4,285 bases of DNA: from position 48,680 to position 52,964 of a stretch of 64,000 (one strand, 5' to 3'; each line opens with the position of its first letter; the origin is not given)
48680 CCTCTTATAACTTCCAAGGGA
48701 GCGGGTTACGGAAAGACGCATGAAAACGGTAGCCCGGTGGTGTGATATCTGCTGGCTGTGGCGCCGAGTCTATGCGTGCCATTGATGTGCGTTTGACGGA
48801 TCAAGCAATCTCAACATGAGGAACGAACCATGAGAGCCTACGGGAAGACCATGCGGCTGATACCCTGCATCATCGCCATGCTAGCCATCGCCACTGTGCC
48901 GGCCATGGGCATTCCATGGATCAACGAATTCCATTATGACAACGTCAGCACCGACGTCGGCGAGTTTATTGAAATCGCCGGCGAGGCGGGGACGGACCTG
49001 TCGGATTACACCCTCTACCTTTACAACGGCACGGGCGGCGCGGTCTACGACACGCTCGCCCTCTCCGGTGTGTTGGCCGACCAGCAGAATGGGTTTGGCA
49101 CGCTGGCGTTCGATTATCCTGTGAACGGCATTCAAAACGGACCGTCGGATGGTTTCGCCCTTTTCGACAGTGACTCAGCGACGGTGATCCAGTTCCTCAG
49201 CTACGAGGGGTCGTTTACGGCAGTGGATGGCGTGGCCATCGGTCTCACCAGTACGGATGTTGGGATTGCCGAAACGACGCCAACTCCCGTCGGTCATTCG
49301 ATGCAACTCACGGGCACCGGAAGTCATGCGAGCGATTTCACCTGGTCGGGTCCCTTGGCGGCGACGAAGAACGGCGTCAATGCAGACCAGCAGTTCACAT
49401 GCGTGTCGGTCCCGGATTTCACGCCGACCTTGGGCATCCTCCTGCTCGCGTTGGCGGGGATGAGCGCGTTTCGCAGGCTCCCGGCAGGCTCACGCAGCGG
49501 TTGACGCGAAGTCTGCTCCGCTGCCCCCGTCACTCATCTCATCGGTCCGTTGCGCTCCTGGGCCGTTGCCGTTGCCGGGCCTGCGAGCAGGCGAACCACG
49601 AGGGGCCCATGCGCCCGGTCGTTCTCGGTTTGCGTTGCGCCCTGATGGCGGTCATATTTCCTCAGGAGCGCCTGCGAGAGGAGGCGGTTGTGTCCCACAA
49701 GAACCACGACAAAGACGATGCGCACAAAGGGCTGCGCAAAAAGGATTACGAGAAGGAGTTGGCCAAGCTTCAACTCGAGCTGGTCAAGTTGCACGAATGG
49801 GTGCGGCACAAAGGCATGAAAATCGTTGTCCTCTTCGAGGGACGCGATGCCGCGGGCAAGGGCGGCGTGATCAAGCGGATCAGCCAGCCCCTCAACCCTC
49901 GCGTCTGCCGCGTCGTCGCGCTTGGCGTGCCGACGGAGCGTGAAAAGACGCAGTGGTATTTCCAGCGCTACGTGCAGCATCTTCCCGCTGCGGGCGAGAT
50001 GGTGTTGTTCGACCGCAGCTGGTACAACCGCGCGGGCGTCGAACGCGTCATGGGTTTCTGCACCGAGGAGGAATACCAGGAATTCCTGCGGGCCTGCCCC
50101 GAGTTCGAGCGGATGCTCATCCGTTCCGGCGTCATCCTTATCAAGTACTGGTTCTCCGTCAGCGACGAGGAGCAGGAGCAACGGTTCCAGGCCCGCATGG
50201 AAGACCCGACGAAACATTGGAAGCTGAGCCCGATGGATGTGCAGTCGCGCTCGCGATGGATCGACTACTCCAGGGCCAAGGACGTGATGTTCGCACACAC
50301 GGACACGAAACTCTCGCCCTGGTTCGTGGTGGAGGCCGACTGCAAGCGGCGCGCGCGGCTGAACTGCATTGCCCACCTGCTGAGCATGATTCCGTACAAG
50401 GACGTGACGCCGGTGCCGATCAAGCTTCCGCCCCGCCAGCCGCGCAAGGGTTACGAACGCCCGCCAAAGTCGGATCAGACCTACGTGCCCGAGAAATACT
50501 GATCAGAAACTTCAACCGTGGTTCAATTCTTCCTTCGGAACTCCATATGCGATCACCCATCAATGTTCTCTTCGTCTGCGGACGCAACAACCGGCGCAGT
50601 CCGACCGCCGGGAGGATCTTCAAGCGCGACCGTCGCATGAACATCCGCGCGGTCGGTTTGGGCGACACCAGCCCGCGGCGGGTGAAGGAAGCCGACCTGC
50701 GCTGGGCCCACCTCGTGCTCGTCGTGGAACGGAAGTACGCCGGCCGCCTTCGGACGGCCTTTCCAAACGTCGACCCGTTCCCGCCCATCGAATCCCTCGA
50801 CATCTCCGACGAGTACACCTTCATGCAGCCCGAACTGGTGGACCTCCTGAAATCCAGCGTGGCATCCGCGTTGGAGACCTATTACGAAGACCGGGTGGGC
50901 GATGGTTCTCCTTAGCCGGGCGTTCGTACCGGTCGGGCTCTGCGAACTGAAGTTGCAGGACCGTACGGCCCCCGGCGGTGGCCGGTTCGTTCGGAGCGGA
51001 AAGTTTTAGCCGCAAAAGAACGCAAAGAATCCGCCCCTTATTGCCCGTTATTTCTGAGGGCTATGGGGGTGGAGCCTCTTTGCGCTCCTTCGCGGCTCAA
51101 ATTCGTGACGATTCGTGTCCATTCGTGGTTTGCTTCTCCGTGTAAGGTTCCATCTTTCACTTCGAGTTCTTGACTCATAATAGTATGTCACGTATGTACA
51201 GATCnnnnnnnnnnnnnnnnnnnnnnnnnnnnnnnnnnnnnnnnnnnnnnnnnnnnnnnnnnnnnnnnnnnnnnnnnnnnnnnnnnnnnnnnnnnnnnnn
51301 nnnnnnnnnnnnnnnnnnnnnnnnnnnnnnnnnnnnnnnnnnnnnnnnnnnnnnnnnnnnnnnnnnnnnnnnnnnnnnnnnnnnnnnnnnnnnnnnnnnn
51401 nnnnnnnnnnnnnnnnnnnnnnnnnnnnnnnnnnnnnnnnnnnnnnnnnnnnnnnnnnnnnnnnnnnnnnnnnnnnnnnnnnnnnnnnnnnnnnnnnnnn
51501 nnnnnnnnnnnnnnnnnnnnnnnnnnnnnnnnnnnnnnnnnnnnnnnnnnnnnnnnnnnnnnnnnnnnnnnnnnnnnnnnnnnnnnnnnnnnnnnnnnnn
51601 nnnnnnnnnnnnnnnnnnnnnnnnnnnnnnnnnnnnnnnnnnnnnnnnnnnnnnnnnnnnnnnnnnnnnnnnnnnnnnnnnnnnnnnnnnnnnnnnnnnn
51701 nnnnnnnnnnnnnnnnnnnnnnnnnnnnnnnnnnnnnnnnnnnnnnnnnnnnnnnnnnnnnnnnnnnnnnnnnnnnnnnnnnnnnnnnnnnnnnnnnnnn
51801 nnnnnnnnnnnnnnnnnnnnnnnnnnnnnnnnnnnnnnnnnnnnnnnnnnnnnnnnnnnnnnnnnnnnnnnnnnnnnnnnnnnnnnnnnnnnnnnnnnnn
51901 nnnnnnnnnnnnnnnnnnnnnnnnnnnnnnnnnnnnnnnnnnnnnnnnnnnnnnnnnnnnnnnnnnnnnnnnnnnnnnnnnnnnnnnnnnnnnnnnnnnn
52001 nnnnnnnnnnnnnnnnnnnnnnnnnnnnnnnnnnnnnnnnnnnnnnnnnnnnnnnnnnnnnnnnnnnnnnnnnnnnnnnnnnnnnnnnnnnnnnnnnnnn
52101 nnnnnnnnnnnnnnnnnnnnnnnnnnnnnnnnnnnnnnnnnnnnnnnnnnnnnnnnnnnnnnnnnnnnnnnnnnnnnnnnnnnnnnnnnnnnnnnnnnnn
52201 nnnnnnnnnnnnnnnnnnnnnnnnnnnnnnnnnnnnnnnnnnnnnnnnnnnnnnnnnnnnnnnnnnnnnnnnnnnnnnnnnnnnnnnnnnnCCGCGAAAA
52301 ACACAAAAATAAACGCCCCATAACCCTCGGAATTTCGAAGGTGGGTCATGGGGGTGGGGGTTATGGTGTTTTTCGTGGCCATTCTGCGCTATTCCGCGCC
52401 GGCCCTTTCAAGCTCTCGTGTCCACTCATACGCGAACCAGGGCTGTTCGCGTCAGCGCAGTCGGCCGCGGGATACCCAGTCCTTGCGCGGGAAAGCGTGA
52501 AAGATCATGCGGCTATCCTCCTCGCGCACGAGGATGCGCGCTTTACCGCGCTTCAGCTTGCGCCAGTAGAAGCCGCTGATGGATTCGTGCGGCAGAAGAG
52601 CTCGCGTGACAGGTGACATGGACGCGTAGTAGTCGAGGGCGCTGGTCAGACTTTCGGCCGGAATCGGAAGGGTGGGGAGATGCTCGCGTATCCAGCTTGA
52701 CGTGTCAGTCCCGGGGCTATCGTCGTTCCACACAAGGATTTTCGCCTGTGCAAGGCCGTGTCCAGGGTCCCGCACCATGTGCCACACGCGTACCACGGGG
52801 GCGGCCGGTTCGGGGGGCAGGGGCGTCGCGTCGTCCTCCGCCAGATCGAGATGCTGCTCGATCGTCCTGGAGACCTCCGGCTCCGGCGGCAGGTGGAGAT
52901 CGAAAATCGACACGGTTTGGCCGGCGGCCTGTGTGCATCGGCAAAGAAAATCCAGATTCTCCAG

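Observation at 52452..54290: Orphan 612-aa protein with no recognisable domains inside the repeat-bracketed island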

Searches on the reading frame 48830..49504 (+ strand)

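Call 3: search_protein_families(library=pfam, proteins=[window:48830-49504:+], max_evalue=0.1)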
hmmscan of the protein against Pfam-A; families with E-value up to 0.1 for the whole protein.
window:48830-49504:+ (224 aa): 1 family
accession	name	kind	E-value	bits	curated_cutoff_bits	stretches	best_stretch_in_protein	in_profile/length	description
PF09259.16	Fve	-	0.07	13.7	25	0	59-137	19-91/111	Fungal immunomodulatory protein Fve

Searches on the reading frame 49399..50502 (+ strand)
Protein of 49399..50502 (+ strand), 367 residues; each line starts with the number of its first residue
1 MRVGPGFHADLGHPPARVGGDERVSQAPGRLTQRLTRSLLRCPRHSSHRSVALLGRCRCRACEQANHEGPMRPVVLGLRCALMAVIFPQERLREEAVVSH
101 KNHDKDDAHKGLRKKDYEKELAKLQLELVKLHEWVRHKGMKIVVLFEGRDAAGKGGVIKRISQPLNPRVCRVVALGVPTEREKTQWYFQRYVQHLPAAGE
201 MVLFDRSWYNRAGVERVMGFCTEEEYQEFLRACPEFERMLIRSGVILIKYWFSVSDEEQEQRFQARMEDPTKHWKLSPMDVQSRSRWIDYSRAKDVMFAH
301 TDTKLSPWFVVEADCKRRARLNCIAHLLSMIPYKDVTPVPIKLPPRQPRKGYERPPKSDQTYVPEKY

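Call 3: search_protein_families(library=pfam, proteins=[window:49399-50502:+], max_evalue=0.1)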
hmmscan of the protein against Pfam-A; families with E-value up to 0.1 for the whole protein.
window:49399-50502:+ (367 aa): 2 families
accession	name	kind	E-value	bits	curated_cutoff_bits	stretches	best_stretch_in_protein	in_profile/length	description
PF03976.20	PPK2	-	1.4e-108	362.2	22.3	1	112-336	2-226/229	Polyphosphate kinase 2 (PPK2)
PF00007.27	Cys_knot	-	0.041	14.6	24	1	36-68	61-94/105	Cystine-knot domain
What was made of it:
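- Checked: PPK2 lies at 49399-50502 (call 3).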

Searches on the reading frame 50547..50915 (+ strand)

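Call 3: search_protein_families(library=pfam, proteins=[window:50547-50915:+], max_evalue=0.1)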
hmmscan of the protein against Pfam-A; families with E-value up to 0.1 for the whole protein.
window:50547-50915:+ (122 aa): 1 family
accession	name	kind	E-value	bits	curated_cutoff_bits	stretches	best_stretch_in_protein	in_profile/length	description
PF01451.26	LMWPc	-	0.0012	19.5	23.2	1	7-30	1-24/144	Low molecular weight phosphotyrosine protein phosphatase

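Call 4: search_protein_families(library=ncbifam, proteins=[window:50547-50915:+], max_evalue=0.1)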
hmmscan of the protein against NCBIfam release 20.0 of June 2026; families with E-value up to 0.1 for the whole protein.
window:50547-50915:+ (122 aa): 1 family
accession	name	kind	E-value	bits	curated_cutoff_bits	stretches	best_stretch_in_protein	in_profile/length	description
NF007520.0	PRK10126.1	equivalog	0.073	13.5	243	0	6-41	4-40/147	low molecular weight protein-tyrosine-phosphatase Wzb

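Call 5: search_protein_families(library=padloc, proteins=[window:50547-50915:+], max_evalue=0.1)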
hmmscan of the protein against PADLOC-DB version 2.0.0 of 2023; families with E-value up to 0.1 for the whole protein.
window:50547-50915:+ (122 aa): 0 families

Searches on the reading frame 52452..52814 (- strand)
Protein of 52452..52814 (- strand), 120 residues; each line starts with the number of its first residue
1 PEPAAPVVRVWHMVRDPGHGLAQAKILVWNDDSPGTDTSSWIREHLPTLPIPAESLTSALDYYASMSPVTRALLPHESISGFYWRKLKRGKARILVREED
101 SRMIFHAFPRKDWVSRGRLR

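Call 90: search_protein_families(library=ncbifam, proteins=[window:52452-52814:-], max_evalue=10)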
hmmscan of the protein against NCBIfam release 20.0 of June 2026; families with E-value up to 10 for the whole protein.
window:52452-52814:- (120 aa): 0 families
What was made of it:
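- On RelE/ParE superfamily toxin: NCBIfam finds nothing (call 90).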
